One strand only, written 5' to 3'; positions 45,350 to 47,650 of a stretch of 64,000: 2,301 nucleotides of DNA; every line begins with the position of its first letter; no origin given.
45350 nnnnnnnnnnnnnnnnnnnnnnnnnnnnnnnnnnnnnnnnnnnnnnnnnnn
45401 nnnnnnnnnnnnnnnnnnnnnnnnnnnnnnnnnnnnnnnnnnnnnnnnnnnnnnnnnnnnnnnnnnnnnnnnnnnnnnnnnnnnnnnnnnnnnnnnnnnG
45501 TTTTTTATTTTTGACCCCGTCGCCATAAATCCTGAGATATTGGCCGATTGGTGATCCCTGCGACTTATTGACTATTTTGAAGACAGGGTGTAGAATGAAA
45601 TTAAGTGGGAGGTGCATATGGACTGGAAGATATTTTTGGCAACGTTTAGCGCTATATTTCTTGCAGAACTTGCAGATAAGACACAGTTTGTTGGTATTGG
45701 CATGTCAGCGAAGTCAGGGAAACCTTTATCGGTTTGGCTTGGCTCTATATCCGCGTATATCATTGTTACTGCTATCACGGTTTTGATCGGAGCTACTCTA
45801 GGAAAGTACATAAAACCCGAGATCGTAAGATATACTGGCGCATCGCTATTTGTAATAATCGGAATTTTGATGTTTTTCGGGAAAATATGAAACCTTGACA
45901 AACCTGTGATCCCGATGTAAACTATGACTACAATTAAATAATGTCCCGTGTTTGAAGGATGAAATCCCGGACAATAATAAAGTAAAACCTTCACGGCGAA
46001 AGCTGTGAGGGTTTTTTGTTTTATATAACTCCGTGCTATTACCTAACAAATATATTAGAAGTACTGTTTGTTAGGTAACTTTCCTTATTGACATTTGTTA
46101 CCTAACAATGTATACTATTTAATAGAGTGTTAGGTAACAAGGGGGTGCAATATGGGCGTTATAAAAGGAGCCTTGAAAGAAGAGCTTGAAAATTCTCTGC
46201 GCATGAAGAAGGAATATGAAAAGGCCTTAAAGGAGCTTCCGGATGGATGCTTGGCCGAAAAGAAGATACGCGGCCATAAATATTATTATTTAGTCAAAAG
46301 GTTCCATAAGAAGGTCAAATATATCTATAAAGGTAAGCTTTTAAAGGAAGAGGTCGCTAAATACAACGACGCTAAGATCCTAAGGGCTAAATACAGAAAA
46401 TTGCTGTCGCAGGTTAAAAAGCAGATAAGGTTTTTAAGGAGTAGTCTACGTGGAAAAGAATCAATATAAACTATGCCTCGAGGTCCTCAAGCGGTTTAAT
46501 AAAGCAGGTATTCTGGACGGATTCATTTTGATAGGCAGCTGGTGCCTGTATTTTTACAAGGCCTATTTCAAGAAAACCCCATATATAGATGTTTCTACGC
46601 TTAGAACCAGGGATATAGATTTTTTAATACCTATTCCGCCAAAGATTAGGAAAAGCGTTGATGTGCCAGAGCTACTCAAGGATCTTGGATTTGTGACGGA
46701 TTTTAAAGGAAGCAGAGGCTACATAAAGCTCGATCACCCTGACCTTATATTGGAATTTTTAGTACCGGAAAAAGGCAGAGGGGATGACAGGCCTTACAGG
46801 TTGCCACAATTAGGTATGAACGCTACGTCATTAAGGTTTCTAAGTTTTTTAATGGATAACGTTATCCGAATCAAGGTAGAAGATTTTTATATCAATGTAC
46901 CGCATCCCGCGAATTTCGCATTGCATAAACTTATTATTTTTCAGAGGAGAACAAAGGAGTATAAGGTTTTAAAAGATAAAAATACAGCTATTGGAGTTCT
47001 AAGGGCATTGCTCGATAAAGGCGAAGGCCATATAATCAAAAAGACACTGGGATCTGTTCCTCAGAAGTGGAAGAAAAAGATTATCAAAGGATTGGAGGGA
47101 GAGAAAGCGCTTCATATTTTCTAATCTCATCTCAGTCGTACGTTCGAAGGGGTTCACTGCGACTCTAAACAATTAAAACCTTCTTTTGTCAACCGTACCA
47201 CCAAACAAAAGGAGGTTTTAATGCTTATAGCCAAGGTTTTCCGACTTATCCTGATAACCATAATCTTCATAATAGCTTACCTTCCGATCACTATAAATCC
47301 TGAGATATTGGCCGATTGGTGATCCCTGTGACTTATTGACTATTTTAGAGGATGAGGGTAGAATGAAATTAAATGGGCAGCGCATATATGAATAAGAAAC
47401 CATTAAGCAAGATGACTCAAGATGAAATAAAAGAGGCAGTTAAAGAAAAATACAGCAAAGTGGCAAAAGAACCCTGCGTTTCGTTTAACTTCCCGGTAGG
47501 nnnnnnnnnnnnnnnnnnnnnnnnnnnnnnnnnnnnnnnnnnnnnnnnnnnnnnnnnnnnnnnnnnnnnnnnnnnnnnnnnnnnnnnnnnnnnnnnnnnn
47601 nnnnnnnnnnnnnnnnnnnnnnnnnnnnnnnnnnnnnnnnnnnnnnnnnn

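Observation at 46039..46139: Consensus promoter overlaid by four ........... half-sites (two inverted-repeat pairs)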

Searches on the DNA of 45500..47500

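Call 83: search_rna_families(source=window, start=45500, end=47500, threshold=evalue, max_evalue=1)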
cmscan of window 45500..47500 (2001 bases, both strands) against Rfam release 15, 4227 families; matches with E-value up to 1: 7.
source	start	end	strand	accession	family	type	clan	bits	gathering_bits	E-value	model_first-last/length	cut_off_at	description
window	47162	47231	+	RF03510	mir-3660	Gene; miRNA;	-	23.4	70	0.1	1-82/82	no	mir-3660 microRNA precursor family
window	45922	46020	+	RF00514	His_leader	Cis-reg; leader;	-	22.7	49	0.69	1-126/126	no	Histidine operon leader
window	45930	46017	+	RF04178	BTnc005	Gene; sRNA;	-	21.2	174.8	0.047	1-205/205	no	Bacteroides sRNA BTnc005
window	45964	46036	-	RF00840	mir-374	Gene; miRNA;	-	20.5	54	0.61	1-71/71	no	mir-374 microRNA precursor family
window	45980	46046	-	RF00262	sar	Gene; antisense;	-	20.3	43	0.63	1-68/68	no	sar RNA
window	47215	47245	+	RF01367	CRISPR-DR54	Gene; CRISPR;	-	20.2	39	0.77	1-37/37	no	CRISPR RNA direct repeat element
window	45983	46074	-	RF01822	RsaJ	Gene; sRNA;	-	19.4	100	0.087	1-287/287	no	RNA Staph. aureus A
